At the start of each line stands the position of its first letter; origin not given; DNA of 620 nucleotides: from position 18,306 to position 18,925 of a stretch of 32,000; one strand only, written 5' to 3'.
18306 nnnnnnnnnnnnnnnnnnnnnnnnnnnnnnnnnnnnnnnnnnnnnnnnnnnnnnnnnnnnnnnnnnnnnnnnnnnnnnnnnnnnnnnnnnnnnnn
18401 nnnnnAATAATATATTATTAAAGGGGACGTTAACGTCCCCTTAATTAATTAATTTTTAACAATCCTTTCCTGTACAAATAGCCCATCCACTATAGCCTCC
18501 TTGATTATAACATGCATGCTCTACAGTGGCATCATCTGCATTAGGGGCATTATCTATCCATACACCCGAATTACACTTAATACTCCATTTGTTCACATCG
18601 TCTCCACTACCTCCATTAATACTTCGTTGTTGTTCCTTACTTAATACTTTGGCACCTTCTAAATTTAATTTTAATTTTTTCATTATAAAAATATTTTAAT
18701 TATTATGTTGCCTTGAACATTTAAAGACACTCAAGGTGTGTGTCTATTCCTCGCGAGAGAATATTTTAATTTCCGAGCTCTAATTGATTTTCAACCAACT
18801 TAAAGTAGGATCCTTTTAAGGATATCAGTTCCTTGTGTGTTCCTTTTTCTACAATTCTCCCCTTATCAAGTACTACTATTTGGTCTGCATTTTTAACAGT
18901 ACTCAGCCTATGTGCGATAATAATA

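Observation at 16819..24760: Repeating two-gene module: each precursor is followed by its own large thioredoxin-fold lipoprotein, and one has lost the redox cysteines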

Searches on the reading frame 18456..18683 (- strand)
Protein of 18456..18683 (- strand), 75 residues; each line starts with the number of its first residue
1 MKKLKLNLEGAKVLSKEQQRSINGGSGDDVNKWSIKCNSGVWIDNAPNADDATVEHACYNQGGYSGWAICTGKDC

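Call 4: search_protein_families(library=pfam, proteins=[window:18456-18683:-], max_evalue=0.01)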
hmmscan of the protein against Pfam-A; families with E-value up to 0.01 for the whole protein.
window:18456-18683:- (75 aa): 0 families

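Call 7: search_protein_families(library=ncbifam, proteins=[window:18456-18683:-], max_evalue=0.1)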
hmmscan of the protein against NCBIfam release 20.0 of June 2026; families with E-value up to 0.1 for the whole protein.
window:18456-18683:- (75 aa): 1 family
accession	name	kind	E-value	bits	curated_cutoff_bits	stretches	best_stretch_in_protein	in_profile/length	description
TIGR04149.1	GG_sam_targ_CFB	domain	0.0046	16.8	25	1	1-39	4-37/43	TIGR04149 family rSAM-modified RiPP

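Call 100: find_homologous_proteins(query=window:18456-18683:-, max_evalue=0.1)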
Query window:18456-18683:- (75 aa): 6 proteins with E <= 0.1 among 6 candidates.
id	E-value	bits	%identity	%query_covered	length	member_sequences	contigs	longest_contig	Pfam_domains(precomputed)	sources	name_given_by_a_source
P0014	4.9e-45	169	100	100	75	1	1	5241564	-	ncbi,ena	-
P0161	6.2e-18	82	62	95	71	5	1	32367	-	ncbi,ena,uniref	ncbi:hypothetical protein [Paucihalobacter sp.]|uniref:hypothetical protein n=1 Tax=Paucihalobacter 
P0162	2.1e-6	46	72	51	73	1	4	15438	-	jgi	-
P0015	1.3e-5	43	96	37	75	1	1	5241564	-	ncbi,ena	-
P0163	2.0e-4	39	96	36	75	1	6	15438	-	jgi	-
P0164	2.5e-4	39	53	77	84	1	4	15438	-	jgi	-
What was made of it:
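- Tried and rejected: The search with precursor 1 returned only 6 proteins (call 100).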

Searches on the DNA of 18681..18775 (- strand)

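Call 89: build_rna_model(alignment_id=A4, structure=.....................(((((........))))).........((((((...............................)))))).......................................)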
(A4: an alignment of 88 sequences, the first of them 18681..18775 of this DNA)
Model R1 built from alignment A4 (88 sequences, 130 columns); structure: as given.
model positions 95; base pairs 11; branch points 1; effective number of sequences 6.06; information 0.602 bits per position. Calibrated on 0.2 Mb of random sequence (short: E-values are rough).
structure used (alignment columns):
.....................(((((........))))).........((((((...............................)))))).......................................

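Call 90: search_with_rna_model(model_id=R1, source=window, max_evalue=1)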
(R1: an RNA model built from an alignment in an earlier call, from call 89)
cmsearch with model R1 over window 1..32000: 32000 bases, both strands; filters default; matches with E-value up to 1: 3.
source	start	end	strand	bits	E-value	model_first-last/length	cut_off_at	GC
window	24758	24853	-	101.2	1.5e-15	1-95/95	no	0.3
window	18681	18776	-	97.4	7e-15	1-95/95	no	0.29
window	20947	21042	-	91.8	7.2e-14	1-95/95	no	0.28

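Call 91: search_with_rna_model(model_id=R1, sources=[L001, L002, L003, L004, L005, L006, L007, L008, L009, L010, L011, L012, L013, L014, L015, L016, L017, L018, L019, L020, L021, L022, L023, L024, L025, L106, L107, L108, L109], max_evalue=0.01)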
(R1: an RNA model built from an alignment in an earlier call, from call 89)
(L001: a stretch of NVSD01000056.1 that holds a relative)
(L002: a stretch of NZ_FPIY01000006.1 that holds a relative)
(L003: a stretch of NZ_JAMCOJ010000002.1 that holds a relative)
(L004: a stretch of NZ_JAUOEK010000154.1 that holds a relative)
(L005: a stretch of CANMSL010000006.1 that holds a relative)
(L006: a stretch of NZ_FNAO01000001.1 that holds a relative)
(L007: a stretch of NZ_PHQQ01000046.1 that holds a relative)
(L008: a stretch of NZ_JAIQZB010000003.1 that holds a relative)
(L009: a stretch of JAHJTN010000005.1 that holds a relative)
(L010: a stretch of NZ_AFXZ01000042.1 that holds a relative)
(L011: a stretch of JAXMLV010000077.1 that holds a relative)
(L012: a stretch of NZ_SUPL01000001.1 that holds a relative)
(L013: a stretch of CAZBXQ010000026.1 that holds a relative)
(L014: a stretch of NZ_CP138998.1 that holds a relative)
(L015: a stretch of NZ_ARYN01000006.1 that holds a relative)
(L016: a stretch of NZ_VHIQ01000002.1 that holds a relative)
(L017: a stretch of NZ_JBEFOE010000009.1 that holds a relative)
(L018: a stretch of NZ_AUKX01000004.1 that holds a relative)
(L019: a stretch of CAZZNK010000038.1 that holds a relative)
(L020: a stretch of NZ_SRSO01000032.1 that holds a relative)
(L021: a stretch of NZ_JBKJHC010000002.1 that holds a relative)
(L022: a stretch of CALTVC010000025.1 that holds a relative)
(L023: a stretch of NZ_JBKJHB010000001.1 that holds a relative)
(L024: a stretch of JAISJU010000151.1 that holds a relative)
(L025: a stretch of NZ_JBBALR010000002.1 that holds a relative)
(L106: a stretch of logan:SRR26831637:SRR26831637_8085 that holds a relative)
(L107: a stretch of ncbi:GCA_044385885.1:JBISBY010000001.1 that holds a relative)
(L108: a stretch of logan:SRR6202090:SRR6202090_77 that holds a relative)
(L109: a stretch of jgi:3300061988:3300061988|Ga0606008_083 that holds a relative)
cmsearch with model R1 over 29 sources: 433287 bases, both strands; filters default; matches with E-value up to 0.01: 8.
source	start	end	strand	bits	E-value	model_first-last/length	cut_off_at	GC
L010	1478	1570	+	85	1.6e-11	1-95/95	no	0.24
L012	7584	7679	+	84.6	1.9e-11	1-95/95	no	0.33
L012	9562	9658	+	75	1e-09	1-95/95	no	0.34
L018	7477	7570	+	74.4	1.3e-09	1-95/95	no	0.36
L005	7592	7686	+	65.8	4.6e-08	1-95/95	no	0.26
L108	6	99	+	59.8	5.6e-07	1-95/95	no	0.34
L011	7426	7515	+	53.8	6.6e-06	1-95/95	no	0.29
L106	5559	5650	+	53.7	6.8e-06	1-95/95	no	0.25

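Call 92: search_with_rna_model(model_id=R1, sources=[L026, L027, L028, L029, L030, L031, L032, L033, L034, L035, L036, L037, L038, L039, L040, L041, L042, L043, L044, L045, L046, L047, L048, L049, L050, L051, L052, L053, L054, L055, L056, L057, L058, L059, L060, L061, L062, L063, L064, L065, L066, L067, L068, L069, L070, L071, L072, L073, L074, L075, L076, L077, L078, L079, L080, L081, L082, L083, L084, L085, L086, L087, L088, L089, L090, L091, L092, L093, L094, L095, L096, L097, L098, L099, L100, L101, L102, L103, L104, L105], max_evalue=0.01)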
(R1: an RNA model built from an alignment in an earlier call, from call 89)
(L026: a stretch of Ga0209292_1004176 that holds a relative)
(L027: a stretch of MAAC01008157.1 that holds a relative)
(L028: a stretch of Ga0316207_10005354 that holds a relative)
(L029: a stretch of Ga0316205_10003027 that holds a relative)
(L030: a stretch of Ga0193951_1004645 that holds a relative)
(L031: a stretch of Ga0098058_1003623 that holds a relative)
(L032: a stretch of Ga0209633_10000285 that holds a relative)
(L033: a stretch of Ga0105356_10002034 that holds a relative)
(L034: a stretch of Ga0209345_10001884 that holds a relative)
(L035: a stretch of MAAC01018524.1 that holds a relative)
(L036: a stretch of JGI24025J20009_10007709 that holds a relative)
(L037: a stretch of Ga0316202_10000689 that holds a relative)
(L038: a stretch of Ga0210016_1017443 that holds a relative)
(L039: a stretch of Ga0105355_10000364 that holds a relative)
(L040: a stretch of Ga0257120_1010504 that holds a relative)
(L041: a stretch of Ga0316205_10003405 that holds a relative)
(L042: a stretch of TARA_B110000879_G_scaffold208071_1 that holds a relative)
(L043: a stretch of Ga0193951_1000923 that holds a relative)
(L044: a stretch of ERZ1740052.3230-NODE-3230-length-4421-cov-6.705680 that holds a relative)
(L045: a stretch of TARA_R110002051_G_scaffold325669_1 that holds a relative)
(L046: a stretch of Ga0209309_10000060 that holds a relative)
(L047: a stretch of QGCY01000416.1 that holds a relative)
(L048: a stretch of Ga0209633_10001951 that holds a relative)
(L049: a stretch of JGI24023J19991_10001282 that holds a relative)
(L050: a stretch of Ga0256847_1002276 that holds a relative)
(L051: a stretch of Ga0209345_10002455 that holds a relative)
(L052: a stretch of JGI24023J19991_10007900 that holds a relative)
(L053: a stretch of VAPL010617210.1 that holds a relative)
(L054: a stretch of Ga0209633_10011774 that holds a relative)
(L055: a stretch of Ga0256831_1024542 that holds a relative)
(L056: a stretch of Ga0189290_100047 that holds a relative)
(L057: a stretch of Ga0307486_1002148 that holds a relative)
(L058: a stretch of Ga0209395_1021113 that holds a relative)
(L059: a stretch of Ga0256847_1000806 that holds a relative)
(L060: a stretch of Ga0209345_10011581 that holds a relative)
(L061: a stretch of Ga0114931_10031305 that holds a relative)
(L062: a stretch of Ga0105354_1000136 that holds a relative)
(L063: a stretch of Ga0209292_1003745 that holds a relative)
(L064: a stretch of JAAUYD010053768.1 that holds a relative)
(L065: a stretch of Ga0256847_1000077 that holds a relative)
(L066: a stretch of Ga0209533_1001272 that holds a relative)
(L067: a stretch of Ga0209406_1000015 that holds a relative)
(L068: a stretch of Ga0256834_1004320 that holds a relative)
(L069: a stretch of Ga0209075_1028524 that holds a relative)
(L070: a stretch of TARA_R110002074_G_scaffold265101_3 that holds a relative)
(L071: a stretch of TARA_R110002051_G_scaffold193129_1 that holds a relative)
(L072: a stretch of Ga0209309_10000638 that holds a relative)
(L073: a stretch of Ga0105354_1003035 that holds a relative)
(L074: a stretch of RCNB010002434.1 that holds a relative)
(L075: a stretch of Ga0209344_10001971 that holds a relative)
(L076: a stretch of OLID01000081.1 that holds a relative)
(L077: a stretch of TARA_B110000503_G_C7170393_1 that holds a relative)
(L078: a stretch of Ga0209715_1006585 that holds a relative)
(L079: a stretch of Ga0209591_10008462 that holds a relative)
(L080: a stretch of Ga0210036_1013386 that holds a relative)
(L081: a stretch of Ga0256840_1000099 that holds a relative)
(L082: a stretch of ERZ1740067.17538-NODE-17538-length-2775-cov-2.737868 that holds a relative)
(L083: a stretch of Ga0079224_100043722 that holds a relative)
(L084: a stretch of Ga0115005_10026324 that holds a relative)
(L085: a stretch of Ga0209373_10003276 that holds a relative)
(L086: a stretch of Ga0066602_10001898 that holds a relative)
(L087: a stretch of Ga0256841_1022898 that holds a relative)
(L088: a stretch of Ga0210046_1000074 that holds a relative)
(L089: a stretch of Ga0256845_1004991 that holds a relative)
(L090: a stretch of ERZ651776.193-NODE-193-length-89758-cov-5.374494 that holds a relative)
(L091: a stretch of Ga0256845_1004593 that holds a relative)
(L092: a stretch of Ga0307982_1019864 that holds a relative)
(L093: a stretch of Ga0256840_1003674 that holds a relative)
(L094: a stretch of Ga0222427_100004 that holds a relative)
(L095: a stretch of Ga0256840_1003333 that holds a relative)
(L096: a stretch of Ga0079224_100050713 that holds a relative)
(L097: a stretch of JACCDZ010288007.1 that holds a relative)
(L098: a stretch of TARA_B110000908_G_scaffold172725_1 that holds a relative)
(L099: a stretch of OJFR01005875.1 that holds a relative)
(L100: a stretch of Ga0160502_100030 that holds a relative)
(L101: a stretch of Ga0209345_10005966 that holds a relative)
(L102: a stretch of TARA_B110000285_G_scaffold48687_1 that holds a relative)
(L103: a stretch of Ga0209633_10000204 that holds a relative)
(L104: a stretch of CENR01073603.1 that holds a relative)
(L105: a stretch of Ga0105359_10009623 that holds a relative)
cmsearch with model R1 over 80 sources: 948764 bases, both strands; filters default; matches with E-value up to 0.01: 127.
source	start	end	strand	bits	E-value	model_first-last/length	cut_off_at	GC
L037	12178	12272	+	109.6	1.4e-15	1-95/95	no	0.27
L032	9606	9700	+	109.2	1.6e-15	1-95/95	no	0.26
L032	12674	12768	+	107.6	3.1e-15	1-95/95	no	0.26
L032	8818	8913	+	106.8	4.3e-15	1-95/95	no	0.26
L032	14723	14817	+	105.5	7.5e-15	1-95/95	no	0.27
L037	12616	12711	+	105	9.1e-15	1-95/95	no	0.29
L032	10052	10146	+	104.5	1.1e-14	1-95/95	no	0.27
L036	4497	4591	+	104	1.4e-14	1-95/95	no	0.26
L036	1876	1971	+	103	2.1e-14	1-95/95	no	0.29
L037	6553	6647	+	101.9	3.3e-14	1-95/95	no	0.29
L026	3932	4027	+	101.3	4.2e-14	1-95/95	no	0.3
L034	12795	12890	+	100.7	5.5e-14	1-95/95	no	0.29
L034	8090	8185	+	100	7.2e-14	1-95/95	no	0.29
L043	5406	5500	+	99.5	8.7e-14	1-95/95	no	0.25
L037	8467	8562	+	98.8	1.2e-13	1-95/95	no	0.23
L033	12178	12273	+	98.7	1.2e-13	1-95/95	no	0.28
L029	13820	13915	+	98.3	1.5e-13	1-95/95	no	0.28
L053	8989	9083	+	98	1.7e-13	1-95/95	no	0.28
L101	6421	6517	+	97.9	1.7e-13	1-95/95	no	0.3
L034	6169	6264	+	97.9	1.7e-13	1-95/95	no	0.29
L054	6272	6366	+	97.9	1.7e-13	1-95/95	no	0.24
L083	2003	2098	+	97.3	2.2e-13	1-95/95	no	0.31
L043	3720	3815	+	96.7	2.8e-13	1-95/95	no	0.28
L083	5810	5904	+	96.6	2.9e-13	1-95/95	no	0.25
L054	4612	4704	+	96.5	3.1e-13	1-95/95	no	0.28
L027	7753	7848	+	96.5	3.1e-13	1-95/95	no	0.27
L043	6989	7084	+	95.9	3.9e-13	1-95/95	no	0.28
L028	3354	3448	+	95.2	5.1e-13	1-95/95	no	0.34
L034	12178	12273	+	95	5.8e-13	1-95/95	no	0.26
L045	4900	4995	+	94.6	6.7e-13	1-95/95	no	0.24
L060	6533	6627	+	94.5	7.1e-13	1-95/95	no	0.26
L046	8816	8912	+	94.2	7.9e-13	1-95/95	no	0.29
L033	14121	14216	+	94.1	8.1e-13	1-95/95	no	0.29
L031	2403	2499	+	93.8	9.4e-13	1-95/95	no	0.24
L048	11375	11470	+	93.3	1.1e-12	1-95/95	no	0.28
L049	2575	2670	+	93.3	1.1e-12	1-95/95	no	0.28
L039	13843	13936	+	92.8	1.4e-12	1-95/95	no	0.26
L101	10309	10403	+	92.6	1.5e-12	1-95/95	no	0.28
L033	9284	9380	+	92.4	1.7e-12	1-95/95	no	0.25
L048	8431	8522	+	92.3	1.7e-12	1-95/95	no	0.27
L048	13293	13386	+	92.3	1.8e-12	1-95/95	no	0.26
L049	4493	4586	+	92.3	1.8e-12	1-95/95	no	0.26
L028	7418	7515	+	92.2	1.8e-12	1-95/95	no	0.3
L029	6131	6227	+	92.1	1.9e-12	1-95/95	no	0.33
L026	9778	9872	+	92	2e-12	1-95/95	no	0.31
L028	1380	1476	+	91.9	2.1e-12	1-95/95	no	0.34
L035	7352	7447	+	91.8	2.1e-12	1-95/95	no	0.28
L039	12178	12273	+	91.8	2.1e-12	1-95/95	no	0.28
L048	8781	8875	+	91.7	2.2e-12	1-95/95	no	0.26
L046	12177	12272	+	90.7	3.4e-12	1-95/95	no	0.3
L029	12178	12275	+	89.5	5.4e-12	1-95/95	no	0.31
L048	7822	7916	+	89.4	5.8e-12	1-95/95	no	0.28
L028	9156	9248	+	89.3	6.1e-12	1-95/95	no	0.29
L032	9157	9248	+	89.1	6.5e-12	1-95/95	no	0.24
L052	5964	6058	+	88.9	7.1e-12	1-95/95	no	0.27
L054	2063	2156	+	88.7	7.7e-12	1-95/95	no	0.31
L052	591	683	+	88.4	8.9e-12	1-95/95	no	0.33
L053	12328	12421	+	88.3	9e-12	1-95/95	no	0.29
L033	14446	14541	+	88.3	9.1e-12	1-95/95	no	0.3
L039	14525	14620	+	88.2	9.4e-12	1-95/95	no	0.27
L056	12177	12273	+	87.6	1.2e-11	1-95/95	no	0.27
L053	9647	9741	+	87.2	1.5e-11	1-95/95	no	0.25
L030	3891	3987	+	86.5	1.9e-11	1-95/95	no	0.23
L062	10901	10996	+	86.3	2e-11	1-95/95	no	0.29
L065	9052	9145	+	86.2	2.1e-11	1-95/95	no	0.27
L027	4472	4566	+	86.2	2.1e-11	1-95/95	no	0.24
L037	12918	13011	+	85.6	2.8e-11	1-95/95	no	0.23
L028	4857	4953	+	85.6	2.8e-11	1-95/95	no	0.33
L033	9563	9659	+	85.5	2.9e-11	1-95/95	no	0.24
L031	4707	4804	+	85.2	3.3e-11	1-95/95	no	0.22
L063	12178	12274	+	85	3.6e-11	1-95/95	no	0.25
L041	1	82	+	85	3.6e-11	14-95/95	5'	0.3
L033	8951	9044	+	84.7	4e-11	1-95/95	no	0.27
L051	358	450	+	84.6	4.3e-11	1-95/95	no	0.27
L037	9467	9561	+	84.1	5.1e-11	1-95/95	no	0.21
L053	8554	8645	+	84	5.5e-11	1-95/95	no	0.3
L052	1471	1563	+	83.9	5.5e-11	1-95/95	no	0.29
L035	4465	4561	+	83.9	5.6e-11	1-95/95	no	0.25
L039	9291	9387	+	83.9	5.6e-11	1-95/95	no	0.25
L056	9665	9750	+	79.9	2.9e-10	1-95/95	no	0.29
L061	5273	5370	+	79.8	3.1e-10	1-95/95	no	0.24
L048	5939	6030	+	79.5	3.4e-10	1-95/95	no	0.29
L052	4251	4339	+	79.4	3.6e-10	1-95/95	no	0.3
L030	297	389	+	78.4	5.5e-10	1-95/95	no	0.34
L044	3721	3819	+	77.7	7.3e-10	1-95/95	no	0.23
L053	9296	9391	+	75.5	1.8e-09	1-95/95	no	0.27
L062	8493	8588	+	75.5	1.8e-09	1-95/95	no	0.28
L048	11653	11748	+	74.9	2.3e-09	1-95/95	no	0.23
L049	2853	2948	+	74.9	2.3e-09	1-95/95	no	0.23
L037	8825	8921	+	74.6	2.6e-09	1-95/95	no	0.2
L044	1284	1377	+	74.4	2.9e-09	1-95/95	no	0.33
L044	3999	4096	+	73.7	3.8e-09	1-95/95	no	0.24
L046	9518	9615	+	73.3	4.5e-09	1-95/95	no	0.19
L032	13021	13114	+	72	7.7e-09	1-95/95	no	0.26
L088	1975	2070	+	71.7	8.6e-09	1-95/95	no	0.33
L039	14203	14295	+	71.6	9.2e-09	1-95/95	no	0.22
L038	4385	4475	+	70.5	1.4e-08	1-95/95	no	0.24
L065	9637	9732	+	70.2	1.6e-08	1-95/95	no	0.28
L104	2080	2173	+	69.9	1.8e-08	1-95/95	no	0.38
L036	6190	6285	+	69.9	1.9e-08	1-95/95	no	0.22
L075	8302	8395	+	69.8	1.9e-08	1-95/95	no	0.26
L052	897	982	+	69.1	2.6e-08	1-95/95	no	0.26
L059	9338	9432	+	68.8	2.9e-08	1-95/95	no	0.27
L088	3971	4066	+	68.3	3.6e-08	1-95/95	no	0.4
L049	1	75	+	68.1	3.8e-08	21-95/95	5'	0.31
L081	9029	9127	+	67.8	4.4e-08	1-95/95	no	0.21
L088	196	291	+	67.7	4.5e-08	1-95/95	no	0.39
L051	641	729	+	66.5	7.6e-08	1-95/95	no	0.25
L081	9638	9736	+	66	9.2e-08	1-95/95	no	0.2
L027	5142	5237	+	65.3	1.2e-07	1-95/95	no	0.26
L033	12524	12606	+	64.9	1.5e-07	1-95/95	no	0.25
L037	9152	9245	+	64.7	1.6e-07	1-95/95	no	0.2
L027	8057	8149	+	64.1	2e-07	1-95/95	no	0.26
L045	1350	1442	+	63.5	2.6e-07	1-95/95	no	0.27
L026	5709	5797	+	61.6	5.8e-07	1-95/95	no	0.24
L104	2544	2636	+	56.2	5.3e-06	1-95/95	no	0.39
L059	9644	9738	+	54.1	1.3e-05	1-95/95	no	0.29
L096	1769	1855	+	52.5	2.4e-05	1-95/95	no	0.33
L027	9722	9811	+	49.1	9.8e-05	1-95/95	no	0.29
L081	9370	9468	+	48.6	0.00012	1-95/95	no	0.18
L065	12172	12258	+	47.2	0.00022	1-95/95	no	0.3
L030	5494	5552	+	47.2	0.00022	1-59/95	3'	0.27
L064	64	153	+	43.3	0.0011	1-95/95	no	0.3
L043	1460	1540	+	42.1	0.0018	1-95/95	no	0.23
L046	6597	6689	-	40.7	0.0032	1-95/95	no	0.27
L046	14716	14803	-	40.5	0.0035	1-95/95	no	0.23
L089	2003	2099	+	39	0.0066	1-95/95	no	0.23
